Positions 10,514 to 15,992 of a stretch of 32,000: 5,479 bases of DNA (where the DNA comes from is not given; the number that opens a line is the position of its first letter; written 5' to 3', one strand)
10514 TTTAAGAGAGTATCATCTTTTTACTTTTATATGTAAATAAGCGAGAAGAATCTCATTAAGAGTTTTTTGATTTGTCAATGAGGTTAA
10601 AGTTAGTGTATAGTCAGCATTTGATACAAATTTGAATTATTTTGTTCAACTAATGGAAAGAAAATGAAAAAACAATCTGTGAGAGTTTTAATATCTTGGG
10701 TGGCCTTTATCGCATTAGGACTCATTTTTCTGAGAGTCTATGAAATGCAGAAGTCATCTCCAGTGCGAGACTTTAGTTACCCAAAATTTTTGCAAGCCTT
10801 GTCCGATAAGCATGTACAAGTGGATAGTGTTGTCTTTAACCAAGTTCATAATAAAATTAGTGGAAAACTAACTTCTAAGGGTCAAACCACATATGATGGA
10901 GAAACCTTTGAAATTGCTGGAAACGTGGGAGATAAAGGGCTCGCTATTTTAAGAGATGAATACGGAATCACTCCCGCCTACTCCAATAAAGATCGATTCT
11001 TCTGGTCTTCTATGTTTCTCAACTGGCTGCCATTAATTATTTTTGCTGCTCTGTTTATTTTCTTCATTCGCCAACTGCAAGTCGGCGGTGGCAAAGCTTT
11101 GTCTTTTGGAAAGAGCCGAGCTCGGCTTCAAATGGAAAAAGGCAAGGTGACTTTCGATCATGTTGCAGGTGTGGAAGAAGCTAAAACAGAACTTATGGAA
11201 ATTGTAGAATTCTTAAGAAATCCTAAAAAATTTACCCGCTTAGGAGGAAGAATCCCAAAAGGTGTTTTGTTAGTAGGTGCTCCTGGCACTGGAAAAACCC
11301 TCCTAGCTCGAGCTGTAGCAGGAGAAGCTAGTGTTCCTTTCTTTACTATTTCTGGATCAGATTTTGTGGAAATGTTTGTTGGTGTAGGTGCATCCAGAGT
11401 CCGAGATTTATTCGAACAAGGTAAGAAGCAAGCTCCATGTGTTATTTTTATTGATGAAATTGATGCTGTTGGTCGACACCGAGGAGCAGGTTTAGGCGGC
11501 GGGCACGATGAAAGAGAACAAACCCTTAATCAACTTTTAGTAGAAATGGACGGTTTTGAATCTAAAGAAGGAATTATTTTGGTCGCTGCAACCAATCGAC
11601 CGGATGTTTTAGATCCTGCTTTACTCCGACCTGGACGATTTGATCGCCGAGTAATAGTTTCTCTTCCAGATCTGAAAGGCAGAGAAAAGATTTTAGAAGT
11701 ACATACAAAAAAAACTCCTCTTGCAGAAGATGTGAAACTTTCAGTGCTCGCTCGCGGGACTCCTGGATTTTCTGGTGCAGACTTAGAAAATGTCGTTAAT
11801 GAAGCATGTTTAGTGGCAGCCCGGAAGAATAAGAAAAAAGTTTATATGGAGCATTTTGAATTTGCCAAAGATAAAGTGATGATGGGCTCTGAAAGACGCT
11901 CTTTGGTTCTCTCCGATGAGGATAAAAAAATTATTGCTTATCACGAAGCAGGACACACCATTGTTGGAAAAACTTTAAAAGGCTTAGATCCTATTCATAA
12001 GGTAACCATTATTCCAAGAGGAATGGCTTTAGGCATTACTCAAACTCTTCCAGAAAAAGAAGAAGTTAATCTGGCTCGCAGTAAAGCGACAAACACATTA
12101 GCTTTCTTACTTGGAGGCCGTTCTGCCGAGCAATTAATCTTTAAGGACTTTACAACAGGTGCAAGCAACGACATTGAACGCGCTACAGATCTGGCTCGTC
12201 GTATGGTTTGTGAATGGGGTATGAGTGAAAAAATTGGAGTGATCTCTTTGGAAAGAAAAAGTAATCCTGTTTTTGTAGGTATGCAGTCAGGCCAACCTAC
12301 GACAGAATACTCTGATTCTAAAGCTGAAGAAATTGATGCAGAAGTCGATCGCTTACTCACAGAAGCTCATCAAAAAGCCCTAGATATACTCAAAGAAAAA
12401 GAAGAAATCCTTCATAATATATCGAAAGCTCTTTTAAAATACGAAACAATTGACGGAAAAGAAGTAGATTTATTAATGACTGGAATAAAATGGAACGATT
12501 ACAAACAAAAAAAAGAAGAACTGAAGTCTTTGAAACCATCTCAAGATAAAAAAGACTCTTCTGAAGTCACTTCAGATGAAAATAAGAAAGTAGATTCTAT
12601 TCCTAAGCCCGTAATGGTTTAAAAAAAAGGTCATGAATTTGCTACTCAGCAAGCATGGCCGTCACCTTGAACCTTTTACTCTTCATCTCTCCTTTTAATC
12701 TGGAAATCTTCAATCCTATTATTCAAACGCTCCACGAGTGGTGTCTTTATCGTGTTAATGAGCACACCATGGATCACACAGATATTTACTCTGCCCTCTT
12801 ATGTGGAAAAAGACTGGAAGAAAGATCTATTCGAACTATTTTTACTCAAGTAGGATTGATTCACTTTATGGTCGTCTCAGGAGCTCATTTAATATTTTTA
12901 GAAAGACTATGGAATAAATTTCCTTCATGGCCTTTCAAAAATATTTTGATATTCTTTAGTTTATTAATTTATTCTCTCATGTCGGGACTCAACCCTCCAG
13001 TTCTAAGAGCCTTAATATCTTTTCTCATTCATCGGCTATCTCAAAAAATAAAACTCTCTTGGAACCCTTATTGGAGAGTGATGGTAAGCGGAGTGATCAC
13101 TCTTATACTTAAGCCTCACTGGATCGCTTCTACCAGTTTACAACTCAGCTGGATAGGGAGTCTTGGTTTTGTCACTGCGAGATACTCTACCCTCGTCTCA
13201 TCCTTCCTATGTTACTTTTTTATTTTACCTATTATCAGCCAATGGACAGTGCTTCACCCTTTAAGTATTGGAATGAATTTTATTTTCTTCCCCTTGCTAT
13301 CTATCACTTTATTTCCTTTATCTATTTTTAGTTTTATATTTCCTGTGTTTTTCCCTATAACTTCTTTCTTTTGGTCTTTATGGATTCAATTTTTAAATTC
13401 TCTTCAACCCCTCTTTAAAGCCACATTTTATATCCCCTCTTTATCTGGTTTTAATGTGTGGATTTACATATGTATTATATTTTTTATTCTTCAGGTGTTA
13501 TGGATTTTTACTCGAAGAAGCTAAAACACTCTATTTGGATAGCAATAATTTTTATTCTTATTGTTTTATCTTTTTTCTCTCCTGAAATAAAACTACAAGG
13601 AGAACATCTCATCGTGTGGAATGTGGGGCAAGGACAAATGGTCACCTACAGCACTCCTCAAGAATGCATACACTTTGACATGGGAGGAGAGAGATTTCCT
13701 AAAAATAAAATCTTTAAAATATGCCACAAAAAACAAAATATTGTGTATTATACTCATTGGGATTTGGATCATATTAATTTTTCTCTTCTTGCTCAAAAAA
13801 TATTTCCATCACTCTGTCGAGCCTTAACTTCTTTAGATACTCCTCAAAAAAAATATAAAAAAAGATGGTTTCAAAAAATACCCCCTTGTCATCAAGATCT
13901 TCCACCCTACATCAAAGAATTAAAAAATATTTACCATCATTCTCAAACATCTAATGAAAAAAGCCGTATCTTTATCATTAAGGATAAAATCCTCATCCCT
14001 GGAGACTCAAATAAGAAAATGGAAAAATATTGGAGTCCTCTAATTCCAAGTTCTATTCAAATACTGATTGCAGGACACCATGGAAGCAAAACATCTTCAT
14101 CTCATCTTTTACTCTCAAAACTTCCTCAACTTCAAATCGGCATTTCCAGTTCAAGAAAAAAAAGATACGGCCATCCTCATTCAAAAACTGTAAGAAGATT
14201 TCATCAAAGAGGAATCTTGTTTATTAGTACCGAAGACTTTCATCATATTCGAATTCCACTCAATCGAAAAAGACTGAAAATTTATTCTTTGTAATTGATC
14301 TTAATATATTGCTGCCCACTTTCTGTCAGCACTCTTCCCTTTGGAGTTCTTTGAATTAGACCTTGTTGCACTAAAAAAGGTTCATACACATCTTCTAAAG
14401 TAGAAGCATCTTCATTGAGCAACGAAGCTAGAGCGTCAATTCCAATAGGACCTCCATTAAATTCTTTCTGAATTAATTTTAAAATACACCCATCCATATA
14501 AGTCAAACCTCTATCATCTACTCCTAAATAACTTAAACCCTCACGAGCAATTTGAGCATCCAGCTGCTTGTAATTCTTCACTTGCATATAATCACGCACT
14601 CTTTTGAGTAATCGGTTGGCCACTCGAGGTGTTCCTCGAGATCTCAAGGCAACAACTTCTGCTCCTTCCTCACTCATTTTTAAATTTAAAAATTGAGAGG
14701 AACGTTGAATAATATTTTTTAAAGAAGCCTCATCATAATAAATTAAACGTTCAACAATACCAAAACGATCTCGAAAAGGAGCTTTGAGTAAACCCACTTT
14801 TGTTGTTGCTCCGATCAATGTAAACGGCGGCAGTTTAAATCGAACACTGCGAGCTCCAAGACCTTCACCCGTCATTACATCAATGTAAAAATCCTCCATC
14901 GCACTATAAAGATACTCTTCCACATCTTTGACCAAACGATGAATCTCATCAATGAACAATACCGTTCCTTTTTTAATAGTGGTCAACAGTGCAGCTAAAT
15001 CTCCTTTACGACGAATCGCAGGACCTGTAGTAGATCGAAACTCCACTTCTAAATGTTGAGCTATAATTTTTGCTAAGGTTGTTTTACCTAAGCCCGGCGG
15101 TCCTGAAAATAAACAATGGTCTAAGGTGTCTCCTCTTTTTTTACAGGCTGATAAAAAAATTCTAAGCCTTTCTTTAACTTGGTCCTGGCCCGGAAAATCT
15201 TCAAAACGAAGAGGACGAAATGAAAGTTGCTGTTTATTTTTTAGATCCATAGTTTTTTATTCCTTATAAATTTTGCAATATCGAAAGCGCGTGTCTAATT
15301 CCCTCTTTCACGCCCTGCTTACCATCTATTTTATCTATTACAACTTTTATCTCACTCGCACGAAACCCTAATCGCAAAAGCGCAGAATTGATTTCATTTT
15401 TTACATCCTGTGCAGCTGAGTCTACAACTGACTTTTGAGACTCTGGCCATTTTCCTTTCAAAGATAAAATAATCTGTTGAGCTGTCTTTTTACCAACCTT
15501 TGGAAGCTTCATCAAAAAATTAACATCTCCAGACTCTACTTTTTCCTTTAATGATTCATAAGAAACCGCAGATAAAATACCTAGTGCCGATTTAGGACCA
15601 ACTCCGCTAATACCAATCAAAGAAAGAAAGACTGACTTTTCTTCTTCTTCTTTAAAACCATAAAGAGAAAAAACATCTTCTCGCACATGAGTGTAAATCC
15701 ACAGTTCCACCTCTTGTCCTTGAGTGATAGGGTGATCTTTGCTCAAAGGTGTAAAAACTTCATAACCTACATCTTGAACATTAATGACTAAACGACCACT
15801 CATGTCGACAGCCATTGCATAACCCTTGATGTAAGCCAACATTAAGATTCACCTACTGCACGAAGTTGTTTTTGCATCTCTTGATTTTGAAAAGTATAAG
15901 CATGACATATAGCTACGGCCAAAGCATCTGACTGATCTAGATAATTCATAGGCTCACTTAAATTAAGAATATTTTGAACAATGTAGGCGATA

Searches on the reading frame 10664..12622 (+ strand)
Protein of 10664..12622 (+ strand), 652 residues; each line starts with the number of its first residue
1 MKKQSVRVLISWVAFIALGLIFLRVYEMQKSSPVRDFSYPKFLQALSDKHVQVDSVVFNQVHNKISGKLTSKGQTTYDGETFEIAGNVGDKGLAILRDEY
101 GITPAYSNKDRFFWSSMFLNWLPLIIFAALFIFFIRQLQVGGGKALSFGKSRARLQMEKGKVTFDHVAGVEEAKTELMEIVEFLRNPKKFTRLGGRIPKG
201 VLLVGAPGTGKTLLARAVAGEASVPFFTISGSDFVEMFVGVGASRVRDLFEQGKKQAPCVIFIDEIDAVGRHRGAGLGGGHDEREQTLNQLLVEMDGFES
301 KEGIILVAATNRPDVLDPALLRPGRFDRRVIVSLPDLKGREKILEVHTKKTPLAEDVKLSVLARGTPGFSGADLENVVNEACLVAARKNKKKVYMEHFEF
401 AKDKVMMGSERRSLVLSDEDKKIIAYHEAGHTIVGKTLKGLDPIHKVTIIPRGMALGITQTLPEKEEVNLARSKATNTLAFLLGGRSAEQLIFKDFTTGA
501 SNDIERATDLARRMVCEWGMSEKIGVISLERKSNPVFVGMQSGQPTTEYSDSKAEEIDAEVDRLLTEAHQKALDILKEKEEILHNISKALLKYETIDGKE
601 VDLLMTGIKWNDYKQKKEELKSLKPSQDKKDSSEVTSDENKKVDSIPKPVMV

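Call 32: search_protein_families(library=pfam, proteins=[window:10664-12622:+], max_evalue=0.00001)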
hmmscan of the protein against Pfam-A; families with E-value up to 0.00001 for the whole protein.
window:10664-12622:+ (652 aa): 5 families
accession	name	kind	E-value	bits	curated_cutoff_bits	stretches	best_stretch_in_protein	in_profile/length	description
PF01434.24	Peptidase_M41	-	3e-68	229.9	29.9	1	415-602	2-189/191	Peptidase family M41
PF00004.35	AAA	-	9.9e-46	155.9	21.2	1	201-333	1-130/131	ATPase family associated with various cellular activities (AAA)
PF17862.7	AAA_lid_3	-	4.3e-14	52.2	27.2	1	356-399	1-44/45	AAA+ lid domain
PF07728.20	AAA_5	-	2.6e-06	27.9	22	0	200-322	1-137/139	AAA domain (dynein-related subfamily)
PF06480.20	FtsH_ext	-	7e-06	26.6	25.5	0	10-104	2-98/103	FtsH Extracellular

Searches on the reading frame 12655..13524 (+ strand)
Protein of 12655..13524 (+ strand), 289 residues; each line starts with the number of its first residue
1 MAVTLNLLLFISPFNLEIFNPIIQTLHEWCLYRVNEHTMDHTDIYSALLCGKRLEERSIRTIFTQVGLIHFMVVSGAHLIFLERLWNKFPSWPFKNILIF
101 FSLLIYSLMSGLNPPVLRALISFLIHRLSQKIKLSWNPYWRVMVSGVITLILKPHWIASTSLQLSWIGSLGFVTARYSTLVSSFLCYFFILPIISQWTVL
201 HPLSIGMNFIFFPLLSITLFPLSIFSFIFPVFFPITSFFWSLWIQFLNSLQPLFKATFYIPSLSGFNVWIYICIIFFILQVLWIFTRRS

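Call 32: search_protein_families(library=pfam, proteins=[window:12655-13524:+], max_evalue=0.00001)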
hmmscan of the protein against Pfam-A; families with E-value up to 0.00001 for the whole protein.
window:12655-13524:+ (289 aa): 1 family
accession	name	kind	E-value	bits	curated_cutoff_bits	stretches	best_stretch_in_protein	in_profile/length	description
PF03772.21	Competence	-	4.1e-16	59.6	23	1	55-282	9-267/270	Competence protein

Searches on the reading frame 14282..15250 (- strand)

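Call 32: search_protein_families(library=pfam, proteins=[window:14282-15250:-], max_evalue=0.00001)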
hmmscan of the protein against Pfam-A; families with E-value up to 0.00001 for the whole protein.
window:14282-15250:- (322 aa): 5 families
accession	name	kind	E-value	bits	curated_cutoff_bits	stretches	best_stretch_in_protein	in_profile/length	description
PF05496.18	RuvB_N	-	8.2e-71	237.3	27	1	12-169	2-159/159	Holliday junction DNA helicase RuvB P-loop domain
PF17864.7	AAA_lid_4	-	3.6e-28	97.6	27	1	172-245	1-74/74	RuvB AAA lid domain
PF05491.19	RuvB_C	-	3.4e-24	85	24.7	1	247-317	2-72/72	RuvB C-terminal winged helix domain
PF00004.35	AAA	-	6.2e-21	75.7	21.2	1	46-166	1-126/131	ATPase family associated with various cellular activities (AAA)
PF07728.20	AAA_5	-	5.2e-10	39.9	22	1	46-163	2-139/139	AAA domain (dynein-related subfamily)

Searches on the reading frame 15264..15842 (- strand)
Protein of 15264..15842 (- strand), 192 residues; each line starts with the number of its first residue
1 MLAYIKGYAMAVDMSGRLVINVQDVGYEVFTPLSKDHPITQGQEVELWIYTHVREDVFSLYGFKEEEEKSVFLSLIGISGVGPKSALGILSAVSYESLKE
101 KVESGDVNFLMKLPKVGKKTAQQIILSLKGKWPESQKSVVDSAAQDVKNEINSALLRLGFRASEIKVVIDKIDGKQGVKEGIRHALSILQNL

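Call 57: search_protein_families(library=pfam, proteins=[window:15264-15842:-], max_evalue=0.001)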
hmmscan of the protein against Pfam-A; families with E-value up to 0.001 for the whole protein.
window:15264-15842:- (192 aa): 5 families
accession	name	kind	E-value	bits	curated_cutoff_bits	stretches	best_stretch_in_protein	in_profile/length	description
PF14520.12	HHH_5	-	2.3e-15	57.2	27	1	72-129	1-56/57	Helix-hairpin-helix domain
PF01330.27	RuvA_N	-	1.2e-14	54.5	23.6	1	1-62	1-61/61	RuvA N terminal domain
PF07499.19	RuvA_C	-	1.8e-05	25.6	24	1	147-189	2-46/47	RuvA, C-terminal domain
PF21176.3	RecR_HhH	-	0.00017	21.8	27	0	110-127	8-25/45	RecR, helix-hairpin-helix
PF00633.29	HHH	-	0.0002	21.5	24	0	110-125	13-28/30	Helix-hairpin-helix motif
